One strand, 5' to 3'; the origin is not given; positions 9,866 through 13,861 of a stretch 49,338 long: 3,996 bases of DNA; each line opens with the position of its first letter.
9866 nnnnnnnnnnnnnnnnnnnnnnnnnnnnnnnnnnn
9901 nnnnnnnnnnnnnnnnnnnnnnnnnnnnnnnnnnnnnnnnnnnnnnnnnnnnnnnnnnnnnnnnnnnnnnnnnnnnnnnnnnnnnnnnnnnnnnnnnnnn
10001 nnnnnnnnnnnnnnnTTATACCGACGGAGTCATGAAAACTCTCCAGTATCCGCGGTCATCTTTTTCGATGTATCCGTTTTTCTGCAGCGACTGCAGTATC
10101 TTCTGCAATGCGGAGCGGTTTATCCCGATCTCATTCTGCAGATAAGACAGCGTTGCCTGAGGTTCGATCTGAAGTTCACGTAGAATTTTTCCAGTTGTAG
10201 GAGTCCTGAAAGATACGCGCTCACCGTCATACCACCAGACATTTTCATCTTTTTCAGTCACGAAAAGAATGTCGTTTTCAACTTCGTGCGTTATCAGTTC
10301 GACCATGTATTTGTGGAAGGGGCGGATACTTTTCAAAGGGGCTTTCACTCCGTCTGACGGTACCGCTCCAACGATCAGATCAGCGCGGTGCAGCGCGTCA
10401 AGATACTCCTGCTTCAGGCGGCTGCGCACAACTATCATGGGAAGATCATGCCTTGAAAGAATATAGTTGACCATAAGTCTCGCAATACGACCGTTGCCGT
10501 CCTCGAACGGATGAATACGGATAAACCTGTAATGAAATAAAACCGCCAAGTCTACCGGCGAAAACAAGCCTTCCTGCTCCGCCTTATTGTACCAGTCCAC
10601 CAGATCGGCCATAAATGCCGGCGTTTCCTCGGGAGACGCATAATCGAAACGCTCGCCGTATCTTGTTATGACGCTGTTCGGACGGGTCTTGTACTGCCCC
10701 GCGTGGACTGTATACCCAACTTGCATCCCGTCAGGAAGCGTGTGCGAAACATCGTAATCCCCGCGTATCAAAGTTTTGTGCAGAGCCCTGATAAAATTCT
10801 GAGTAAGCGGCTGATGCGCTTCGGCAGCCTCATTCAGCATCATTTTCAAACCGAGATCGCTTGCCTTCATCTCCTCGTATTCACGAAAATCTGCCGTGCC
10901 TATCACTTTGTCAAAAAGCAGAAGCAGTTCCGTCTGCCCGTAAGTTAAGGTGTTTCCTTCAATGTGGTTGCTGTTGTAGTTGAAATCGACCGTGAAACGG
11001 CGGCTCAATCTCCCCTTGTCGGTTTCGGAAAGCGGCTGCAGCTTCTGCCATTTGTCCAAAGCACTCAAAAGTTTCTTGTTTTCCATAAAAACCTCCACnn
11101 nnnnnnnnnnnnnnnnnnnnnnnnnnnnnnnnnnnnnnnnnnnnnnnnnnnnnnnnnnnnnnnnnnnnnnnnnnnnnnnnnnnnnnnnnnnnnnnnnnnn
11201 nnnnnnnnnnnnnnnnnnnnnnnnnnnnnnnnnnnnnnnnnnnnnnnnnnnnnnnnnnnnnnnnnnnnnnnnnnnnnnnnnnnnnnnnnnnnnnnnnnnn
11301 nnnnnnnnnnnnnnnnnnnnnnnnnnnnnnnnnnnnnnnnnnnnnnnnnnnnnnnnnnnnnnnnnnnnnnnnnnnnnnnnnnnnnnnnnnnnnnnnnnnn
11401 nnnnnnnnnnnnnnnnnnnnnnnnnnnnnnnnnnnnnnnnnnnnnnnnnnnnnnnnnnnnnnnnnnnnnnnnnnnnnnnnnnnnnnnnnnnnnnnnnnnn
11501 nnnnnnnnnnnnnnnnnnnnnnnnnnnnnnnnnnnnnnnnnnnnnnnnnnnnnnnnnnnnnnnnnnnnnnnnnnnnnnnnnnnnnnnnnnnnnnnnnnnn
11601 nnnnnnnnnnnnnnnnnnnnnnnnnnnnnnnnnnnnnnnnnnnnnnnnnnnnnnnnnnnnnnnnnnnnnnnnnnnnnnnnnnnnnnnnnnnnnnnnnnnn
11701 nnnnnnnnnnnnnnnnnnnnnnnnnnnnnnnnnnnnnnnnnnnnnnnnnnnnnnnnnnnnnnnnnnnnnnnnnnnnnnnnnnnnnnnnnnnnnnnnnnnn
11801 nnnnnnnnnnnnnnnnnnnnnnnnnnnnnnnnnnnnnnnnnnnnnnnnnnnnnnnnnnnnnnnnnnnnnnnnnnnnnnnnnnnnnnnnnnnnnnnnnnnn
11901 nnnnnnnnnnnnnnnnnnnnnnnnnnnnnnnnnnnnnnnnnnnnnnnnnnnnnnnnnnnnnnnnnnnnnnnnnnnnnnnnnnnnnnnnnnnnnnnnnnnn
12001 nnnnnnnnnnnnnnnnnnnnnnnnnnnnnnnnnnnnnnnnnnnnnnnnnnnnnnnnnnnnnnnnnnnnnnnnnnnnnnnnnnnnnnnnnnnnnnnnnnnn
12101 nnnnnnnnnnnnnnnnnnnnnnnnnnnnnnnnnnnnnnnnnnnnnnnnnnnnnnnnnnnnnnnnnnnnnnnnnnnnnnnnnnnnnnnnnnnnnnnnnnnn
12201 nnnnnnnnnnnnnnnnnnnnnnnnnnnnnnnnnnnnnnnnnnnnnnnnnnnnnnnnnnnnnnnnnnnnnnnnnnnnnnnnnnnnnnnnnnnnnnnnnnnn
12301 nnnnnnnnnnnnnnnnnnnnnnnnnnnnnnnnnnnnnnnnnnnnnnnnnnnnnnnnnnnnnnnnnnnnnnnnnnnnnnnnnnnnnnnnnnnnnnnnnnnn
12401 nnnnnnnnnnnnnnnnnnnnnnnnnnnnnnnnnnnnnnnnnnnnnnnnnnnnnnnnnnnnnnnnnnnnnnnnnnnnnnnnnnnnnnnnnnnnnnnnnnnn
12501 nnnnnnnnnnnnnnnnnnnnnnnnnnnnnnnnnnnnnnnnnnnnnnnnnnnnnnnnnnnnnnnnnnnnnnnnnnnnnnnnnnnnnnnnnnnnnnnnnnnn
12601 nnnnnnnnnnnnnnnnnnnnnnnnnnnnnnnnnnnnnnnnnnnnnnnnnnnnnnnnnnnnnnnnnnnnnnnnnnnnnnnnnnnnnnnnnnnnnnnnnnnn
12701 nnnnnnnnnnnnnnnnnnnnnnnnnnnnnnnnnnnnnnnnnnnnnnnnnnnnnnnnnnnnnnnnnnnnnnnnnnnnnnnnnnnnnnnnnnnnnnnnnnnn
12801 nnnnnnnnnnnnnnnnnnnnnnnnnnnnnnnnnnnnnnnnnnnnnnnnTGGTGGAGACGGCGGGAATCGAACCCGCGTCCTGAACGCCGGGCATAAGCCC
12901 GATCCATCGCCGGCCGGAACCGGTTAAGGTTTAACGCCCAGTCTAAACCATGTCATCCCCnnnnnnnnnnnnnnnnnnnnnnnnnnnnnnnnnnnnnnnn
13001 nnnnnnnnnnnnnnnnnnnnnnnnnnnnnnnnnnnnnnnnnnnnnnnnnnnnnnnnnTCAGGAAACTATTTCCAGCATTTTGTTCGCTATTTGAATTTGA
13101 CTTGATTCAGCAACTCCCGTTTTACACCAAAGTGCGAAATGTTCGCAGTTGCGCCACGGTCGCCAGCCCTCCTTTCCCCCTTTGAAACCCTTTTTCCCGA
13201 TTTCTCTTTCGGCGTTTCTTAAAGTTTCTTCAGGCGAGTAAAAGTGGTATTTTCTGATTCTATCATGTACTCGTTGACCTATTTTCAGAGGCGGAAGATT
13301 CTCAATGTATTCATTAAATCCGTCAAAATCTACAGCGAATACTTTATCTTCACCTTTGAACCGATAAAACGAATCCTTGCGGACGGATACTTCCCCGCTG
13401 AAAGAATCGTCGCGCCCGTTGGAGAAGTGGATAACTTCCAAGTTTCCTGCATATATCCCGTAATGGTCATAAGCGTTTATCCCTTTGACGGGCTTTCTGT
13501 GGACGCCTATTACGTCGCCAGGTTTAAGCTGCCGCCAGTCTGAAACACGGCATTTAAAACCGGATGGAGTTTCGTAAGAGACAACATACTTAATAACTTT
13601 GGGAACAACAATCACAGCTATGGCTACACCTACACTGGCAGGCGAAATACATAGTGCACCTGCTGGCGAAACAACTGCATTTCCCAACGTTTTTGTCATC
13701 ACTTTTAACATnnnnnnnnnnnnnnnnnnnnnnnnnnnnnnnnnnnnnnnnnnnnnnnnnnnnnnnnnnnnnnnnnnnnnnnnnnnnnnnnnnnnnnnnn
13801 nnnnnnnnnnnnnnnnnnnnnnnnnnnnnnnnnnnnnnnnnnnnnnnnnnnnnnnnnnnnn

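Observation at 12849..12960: Mini-tmRNA 1: a 112-nt RNA keeping only the tRNA-like domain of tmRNA, with its own promoter-like motif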

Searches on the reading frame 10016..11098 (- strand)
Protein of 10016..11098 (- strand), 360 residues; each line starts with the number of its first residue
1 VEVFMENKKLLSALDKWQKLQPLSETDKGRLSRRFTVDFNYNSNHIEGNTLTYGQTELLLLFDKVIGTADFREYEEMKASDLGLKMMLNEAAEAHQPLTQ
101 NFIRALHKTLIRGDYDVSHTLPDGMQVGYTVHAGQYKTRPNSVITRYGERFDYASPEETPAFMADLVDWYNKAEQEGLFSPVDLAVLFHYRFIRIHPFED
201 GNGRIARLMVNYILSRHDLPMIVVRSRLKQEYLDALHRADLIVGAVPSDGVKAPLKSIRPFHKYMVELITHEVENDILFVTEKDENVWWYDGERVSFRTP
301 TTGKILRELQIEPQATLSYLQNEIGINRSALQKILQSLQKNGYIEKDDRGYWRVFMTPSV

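Call 8: search_protein_families(library=pfam, proteins=[window:10016-11098:-], max_evalue=0.01)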
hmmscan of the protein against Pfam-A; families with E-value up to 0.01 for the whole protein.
window:10016-11098:- (360 aa): 9 families
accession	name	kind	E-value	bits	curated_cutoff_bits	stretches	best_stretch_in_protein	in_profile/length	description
PF02661.23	Fic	-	8.2e-21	75.1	24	1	97-214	1-93/93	Fic/DOC family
PF13412.12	HTH_24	-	4.9e-06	26.5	21.9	1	300-345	3-48/48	Winged helix-turn-helix DNA-binding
PF15977.11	HTH_46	-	1.8e-05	25.1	29.3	1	316-351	25-59/68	Winged helix-turn-helix DNA binding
PF12802.13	MarR_2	-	4.5e-05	24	27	1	304-348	9-55/61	MarR family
PF01047.28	MarR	-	7.2e-05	23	24.6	1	299-346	2-49/59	MarR family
PF25213.1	HVO_A0261_N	-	0.00013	22.2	35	1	300-351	11-61/86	HVO_A0261 N-terminal domain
PF09339.16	HTH_IclR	-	0.00015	21.9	22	1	304-348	7-52/52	IclR helix-turn-helix domain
PF01978.25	TrmB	-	0.00084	19.6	25.6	1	312-350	20-58/68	Sugar-specific transcriptional regulator TrmB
PF13601.12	HTH_34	-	0.0028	18.2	27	1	305-346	5-46/80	Winged helix DNA-binding domain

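Call 41: search_protein_families(library=padloc, proteins=[window:10016-11098:-], max_evalue=0.001)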
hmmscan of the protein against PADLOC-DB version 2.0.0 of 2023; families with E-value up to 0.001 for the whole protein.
window:10016-11098:- (360 aa): 9 families
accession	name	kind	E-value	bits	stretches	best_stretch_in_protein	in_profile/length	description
PDLC04836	PDC-S04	-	1.6e-33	113.9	1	24-239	14-212/244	-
PDLC04837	PDC-S04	-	4.4e-30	102.7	1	25-239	15-208/234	-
PDLC03963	SoFic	-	2.8e-29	100.6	1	41-357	62-351/361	-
PDLC04840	PDC-S04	-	7.6e-28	95.8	1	36-240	12-200/227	-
PDLC04966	PDC-S24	-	5e-13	46.7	1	150-218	272-340/497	-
PDLC04839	PDC-S04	-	4.2e-11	40.9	1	185-239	130-186/205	-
PDLC04838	PDC-S04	-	5e-05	21.2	1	191-223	139-171/209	-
PDLC04842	PDC-S04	-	0.00012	19.8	1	195-239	111-155/202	-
PDLC04841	PDC-S04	-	0.00066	17.4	0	195-239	209-253/292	-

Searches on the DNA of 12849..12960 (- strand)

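Call 33: search_dna_similar(query=window:12849-12960:-, collection=phages, mode=distant, max_evalue=0.01, max_rows=30)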
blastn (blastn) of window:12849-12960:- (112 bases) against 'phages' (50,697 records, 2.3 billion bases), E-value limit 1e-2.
Records with a match: 150; places in all: 151; records where one place covers at least 80% of the query: 0.
Best place of each record, by identity: 95-99% 19; 90-95% 130; 80-90% 1.
By first word of the organism name: Streptomyces 80; Mycobacterium 28; Stenotrophomonas 19; Xanthomonas 5; Staphylococcus 4; Acinetobacter 3; Bordetella 2; Caulobacter 2; Alcaligenes 2; Enterococcus 2; and 3 more.
By host as written in the record: Streptomyces griseus ATCC 10137 38; Streptomyces lividans JI 1326 26; Mycobacterium smegmatis mc2 155 23; Stenotrophomonas maltophilia 12; Streptomyces sanglieri UNT16F27A 5; - 5; Streptomyces viridochromogenes DSM40736 3; Staphylococcus aureus 3; and 22 more.
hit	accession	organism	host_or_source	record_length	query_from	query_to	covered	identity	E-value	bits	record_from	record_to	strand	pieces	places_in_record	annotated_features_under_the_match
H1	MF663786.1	Bordetella phage vB_BbrM_PHB04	Bordetella bronchiseptica 4715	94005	73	112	36%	92.5%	4e-6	56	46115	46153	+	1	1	none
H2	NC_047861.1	Bordetella phage vB_BbrM_PHB04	Bordetella bronchiseptica 4715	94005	73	112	36%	92.5%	4e-6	56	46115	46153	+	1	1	none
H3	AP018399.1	Xanthomonas phage XacN1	Xanthomonas citri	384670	73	112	36%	90.0%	5e-5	52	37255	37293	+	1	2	none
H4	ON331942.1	Stenotrophomonas phage vB_Sm_QDWS359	Stenotrophomonas maltophilia SM102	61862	73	112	36%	90.0%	5e-5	52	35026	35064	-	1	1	hypothetical protein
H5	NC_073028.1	Stenotrophomonas phage vB_Sm_QDWS359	Stenotrophomonas maltophilia SM102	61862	73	112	36%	90.0%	5e-5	52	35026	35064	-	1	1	hypothetical protein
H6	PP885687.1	Tunturiibacter phage Tunturi_4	Tunturiibacter empetritectus M8UP27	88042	76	112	33%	94.9%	3e-7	60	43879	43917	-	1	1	none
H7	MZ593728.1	Acinetobacter phage BUCT628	Acinetobacter sp.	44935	73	112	36%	87.5%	2e-4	51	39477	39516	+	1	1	none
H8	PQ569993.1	Xanthomonas phage Rb1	Xanthomonas campestris pv. campestris ...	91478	75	112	34%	92.1%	5e-5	53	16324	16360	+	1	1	none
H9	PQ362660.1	Streptomyces phage Elmer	Streptomyces lividans JI 1326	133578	75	110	32%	91.7%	6e-4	49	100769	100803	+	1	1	198: Tag peptide: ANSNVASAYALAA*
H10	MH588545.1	Caulobacter phage CcrPW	Caulobacter vibrioides CB15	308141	78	112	31%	91.4%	2e-4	51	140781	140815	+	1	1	none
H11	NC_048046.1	Caulobacter phage CcrPW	Caulobacter vibrioides CB15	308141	78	112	31%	91.4%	2e-4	51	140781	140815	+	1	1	none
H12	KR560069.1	Stenotrophomonas phage IME-SM1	Stenotrophomonas sp.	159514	81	112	29%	96.9%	1e-5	55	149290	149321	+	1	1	none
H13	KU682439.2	Stenotrophomonas phage vB_SmaS-DLP_6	Stenotrophomonas maltophilia D1571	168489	81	112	29%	96.9%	1e-5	55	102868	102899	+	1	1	none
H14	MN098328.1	Stenotrophomonas phage Mendera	Stenotrophomonas maltophilia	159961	81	112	29%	96.9%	1e-5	55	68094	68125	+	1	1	none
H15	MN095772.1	Stenotrophomonas phage Moby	Stenotrophomonas maltophilia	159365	81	112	29%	96.9%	1e-5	55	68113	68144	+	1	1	none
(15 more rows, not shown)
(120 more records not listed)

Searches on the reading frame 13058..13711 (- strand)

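Call 8: search_protein_families(library=pfam, proteins=[window:13058-13711:-], max_evalue=0.01)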
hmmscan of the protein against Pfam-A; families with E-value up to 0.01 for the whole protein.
window:13058-13711:- (217 aa): 1 family
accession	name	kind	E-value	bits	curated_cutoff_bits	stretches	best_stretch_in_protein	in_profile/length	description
PF04970.19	LRAT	-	1e-13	52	24.3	1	61-201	2-119/120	Lecithin retinol acyltransferase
